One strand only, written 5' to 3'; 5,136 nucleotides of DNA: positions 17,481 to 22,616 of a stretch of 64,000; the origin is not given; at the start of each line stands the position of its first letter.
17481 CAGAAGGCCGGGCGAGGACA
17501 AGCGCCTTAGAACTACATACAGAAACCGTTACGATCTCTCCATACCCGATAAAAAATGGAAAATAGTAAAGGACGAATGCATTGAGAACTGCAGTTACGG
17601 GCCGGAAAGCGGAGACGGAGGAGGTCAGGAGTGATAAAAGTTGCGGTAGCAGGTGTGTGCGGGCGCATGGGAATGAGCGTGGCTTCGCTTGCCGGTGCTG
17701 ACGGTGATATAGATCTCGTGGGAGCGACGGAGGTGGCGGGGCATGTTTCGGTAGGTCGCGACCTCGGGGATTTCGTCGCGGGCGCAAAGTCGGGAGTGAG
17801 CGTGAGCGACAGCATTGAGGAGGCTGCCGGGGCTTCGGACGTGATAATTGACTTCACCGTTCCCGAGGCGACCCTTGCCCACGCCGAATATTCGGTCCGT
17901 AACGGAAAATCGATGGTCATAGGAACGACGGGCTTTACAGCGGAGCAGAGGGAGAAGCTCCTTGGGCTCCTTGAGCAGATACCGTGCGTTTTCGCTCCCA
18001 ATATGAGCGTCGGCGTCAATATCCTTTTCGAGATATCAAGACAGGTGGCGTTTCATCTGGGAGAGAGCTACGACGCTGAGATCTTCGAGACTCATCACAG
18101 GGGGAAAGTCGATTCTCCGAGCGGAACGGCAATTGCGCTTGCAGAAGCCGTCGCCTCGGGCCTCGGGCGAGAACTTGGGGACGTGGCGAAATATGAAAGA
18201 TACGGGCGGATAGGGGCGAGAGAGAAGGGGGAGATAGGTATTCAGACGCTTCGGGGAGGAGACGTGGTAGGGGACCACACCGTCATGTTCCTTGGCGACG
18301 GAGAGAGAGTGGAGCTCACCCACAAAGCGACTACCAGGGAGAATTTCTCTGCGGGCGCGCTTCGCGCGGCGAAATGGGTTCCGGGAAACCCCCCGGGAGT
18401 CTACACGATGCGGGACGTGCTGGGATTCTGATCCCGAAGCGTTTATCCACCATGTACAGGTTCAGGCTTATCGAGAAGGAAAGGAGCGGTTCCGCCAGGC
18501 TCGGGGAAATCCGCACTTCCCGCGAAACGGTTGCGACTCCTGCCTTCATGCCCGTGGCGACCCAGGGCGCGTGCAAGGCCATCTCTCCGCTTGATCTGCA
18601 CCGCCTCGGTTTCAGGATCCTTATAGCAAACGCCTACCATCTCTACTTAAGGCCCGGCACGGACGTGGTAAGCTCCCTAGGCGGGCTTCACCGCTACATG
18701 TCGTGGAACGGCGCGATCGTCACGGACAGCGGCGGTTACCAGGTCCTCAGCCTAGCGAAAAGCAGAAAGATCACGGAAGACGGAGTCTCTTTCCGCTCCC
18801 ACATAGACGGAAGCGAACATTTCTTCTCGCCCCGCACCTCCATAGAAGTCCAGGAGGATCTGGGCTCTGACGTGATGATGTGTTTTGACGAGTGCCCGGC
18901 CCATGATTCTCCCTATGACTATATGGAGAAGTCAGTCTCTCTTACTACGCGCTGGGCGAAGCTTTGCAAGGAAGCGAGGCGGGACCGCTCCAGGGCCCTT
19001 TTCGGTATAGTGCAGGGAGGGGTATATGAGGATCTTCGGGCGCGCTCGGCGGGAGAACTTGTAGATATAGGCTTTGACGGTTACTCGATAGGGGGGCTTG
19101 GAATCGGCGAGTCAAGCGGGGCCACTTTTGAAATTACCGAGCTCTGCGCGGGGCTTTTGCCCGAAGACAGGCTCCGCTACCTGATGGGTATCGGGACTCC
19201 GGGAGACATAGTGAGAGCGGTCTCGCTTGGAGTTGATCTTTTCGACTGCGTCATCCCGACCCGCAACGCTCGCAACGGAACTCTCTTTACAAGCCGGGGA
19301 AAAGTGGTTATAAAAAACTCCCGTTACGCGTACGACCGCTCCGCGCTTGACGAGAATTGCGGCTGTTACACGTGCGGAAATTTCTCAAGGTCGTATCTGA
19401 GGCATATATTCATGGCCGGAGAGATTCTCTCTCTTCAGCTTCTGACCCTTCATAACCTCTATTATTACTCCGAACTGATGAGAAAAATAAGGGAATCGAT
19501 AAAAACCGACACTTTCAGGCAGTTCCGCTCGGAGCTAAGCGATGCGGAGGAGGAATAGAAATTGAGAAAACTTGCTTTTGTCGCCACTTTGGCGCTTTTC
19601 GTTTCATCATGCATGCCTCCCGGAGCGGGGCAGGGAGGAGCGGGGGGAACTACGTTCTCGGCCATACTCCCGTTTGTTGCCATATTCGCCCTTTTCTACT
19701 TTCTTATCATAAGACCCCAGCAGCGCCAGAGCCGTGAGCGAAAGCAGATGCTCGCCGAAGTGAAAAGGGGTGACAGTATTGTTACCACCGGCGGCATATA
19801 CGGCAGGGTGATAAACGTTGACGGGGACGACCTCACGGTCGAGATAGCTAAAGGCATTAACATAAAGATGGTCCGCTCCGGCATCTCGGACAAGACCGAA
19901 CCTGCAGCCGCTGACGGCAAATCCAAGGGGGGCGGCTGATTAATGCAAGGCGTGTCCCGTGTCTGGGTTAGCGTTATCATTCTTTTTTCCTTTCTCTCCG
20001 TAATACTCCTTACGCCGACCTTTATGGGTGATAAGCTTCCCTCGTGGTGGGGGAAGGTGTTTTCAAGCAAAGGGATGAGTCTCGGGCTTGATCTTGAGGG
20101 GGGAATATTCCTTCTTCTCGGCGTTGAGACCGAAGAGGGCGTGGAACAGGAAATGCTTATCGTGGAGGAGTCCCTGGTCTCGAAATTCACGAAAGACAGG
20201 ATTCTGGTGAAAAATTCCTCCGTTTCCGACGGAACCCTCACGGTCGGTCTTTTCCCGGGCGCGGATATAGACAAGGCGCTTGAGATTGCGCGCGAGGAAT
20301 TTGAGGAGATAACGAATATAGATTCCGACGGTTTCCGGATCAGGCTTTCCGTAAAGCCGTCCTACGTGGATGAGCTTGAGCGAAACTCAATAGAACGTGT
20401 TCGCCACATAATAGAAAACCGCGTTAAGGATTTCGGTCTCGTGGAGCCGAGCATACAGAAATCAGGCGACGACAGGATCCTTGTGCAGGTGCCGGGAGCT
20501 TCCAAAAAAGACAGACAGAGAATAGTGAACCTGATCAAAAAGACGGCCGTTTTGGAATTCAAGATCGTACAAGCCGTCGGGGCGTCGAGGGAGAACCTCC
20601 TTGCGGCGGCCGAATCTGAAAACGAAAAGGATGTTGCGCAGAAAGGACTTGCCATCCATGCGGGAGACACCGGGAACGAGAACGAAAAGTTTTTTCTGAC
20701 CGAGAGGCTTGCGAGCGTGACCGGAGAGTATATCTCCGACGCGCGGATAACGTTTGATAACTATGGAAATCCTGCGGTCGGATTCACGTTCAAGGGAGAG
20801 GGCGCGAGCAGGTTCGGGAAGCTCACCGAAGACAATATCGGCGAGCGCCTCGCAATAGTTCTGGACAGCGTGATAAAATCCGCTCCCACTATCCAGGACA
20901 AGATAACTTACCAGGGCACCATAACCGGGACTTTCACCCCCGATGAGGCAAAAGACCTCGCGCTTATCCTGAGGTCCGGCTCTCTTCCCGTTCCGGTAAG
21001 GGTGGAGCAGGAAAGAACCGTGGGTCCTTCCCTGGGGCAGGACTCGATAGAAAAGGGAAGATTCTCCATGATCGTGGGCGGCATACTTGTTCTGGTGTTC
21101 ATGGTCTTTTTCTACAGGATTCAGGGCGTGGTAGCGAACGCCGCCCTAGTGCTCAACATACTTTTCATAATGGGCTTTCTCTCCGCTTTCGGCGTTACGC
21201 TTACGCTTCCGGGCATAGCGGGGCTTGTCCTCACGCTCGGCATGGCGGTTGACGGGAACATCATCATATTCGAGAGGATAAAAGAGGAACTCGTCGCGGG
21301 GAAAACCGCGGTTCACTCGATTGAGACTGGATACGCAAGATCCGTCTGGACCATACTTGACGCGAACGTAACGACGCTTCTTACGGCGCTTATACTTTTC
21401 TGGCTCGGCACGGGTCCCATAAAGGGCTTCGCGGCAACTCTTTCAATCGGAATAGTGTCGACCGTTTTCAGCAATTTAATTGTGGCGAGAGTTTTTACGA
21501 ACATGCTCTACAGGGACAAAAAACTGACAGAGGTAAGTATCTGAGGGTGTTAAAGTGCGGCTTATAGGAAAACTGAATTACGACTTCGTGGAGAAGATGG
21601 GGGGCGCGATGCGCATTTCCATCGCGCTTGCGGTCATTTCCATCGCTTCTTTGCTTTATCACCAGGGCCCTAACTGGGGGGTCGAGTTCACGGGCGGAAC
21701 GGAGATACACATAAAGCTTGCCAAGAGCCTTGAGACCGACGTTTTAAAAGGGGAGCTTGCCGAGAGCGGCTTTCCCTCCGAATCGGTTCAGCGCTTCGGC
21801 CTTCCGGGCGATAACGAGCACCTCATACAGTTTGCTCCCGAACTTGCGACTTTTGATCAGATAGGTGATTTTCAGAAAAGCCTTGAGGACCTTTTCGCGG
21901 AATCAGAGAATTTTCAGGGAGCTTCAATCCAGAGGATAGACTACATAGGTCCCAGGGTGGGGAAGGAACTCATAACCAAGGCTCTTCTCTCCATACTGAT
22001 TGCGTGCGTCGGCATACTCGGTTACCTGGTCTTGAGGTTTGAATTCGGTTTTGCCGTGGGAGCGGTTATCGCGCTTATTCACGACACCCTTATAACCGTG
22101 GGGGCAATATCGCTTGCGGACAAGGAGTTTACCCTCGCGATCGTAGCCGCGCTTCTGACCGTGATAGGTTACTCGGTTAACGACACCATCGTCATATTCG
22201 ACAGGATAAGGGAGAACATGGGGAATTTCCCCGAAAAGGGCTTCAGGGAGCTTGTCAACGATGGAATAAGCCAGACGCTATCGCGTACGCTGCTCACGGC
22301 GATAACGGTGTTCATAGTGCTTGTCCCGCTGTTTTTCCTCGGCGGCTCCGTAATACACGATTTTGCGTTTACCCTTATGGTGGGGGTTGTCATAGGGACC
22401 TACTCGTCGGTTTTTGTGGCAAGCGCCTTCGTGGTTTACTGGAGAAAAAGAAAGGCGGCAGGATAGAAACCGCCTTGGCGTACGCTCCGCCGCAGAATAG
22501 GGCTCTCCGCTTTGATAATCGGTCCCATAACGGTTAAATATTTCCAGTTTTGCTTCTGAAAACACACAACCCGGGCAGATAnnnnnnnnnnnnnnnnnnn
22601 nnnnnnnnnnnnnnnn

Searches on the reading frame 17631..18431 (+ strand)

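Call 8: search_protein_families(library=pfam, proteins=[window:17631-18431:+], max_evalue=0.001)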
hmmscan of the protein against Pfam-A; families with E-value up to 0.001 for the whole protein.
window:17631-18431:+ (266 aa): 2 families
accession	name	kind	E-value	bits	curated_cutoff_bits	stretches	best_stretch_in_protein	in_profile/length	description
PF05173.19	DapB_C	-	3.9e-44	150.1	27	1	128-264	1-121/121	Dihydrodipicolinate reductase, C-terminus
PF01113.26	DapB_N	-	8.8e-35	119.9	25.6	1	2-125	1-124/124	Dihydrodipicolinate reductase, N-terminus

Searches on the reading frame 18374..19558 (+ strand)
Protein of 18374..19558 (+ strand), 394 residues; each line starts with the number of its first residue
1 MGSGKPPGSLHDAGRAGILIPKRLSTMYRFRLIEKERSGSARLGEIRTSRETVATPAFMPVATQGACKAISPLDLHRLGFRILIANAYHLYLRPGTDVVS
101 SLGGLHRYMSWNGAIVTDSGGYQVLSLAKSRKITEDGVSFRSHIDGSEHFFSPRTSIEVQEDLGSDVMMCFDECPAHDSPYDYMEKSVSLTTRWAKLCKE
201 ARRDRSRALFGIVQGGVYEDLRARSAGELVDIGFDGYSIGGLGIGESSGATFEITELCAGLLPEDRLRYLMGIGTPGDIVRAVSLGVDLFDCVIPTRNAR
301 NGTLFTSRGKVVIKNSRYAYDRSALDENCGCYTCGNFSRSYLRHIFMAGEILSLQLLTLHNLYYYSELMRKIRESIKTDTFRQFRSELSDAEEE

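Call 8: search_protein_families(library=pfam, proteins=[window:18374-19558:+], max_evalue=0.001)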
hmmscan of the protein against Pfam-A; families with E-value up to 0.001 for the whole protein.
window:18374-19558:+ (394 aa): 1 family
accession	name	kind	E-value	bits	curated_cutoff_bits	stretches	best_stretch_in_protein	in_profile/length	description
PF01702.25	TGT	-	1.8e-149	498.1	26.3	1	41-390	3-353/357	Queuine tRNA-ribosyltransferase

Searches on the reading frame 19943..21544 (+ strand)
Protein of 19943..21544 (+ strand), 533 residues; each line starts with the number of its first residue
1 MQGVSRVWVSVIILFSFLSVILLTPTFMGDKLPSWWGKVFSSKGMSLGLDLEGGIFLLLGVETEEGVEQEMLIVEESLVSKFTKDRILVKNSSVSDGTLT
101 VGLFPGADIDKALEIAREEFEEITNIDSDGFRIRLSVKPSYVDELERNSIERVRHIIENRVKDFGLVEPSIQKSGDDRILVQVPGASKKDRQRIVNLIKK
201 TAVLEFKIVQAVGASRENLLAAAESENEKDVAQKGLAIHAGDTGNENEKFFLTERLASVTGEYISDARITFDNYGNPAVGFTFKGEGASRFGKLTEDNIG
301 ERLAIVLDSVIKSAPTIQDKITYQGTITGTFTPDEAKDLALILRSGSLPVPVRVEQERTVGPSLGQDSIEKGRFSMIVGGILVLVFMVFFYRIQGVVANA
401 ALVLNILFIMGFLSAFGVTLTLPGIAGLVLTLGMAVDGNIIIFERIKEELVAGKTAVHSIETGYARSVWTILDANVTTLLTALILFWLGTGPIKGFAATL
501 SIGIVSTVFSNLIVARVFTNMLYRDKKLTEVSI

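Call 8: search_protein_families(library=pfam, proteins=[window:19943-21544:+], max_evalue=0.001)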
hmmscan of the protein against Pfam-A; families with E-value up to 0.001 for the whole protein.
window:19943-21544:+ (533 aa): 5 families
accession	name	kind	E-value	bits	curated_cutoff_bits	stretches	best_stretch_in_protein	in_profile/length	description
PF22599.2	SecDF_P1_head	-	1.9e-33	115.2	27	1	246-350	8-114/114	SecDF, P1 head subdomain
PF02355.23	SecD_SecF_C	-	1.1e-20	74.4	20.5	1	354-522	15-186/189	Protein export membrane protein SecD/SecF, C-terminal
PF21760.3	SecD_1st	-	4.5e-20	71.3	27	1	150-210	1-59/60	Protein translocase subunit SecDF, P1 domain, N-terminal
PF00873.25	ACR_tran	-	5.8e-06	24.7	28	1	366-519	327-482/1021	AcrB/AcrD/AcrF family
PF03176.21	MMPL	-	0.00012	21.6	20.5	1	393-510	174-290/333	MMPL family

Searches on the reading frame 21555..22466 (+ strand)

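Call 26: search_protein_families(library=pfam, proteins=[window:21555-22466:+], max_evalue=0.001)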
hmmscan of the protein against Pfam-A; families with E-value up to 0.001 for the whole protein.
window:21555-22466:+ (303 aa): 3 families
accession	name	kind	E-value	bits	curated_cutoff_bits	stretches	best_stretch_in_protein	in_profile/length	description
PF02355.23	SecD_SecF_C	-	1.8e-65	220.4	20.5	1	121-298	11-188/189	Protein export membrane protein SecD/SecF, C-terminal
PF07549.19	Sec_GG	-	3.6e-05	23.6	20.3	1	34-51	3-20/28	SecD/SecF GG Motif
PF00873.25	ACR_tran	-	0.00096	17.4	28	0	198-288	389-481/1021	AcrB/AcrD/AcrF family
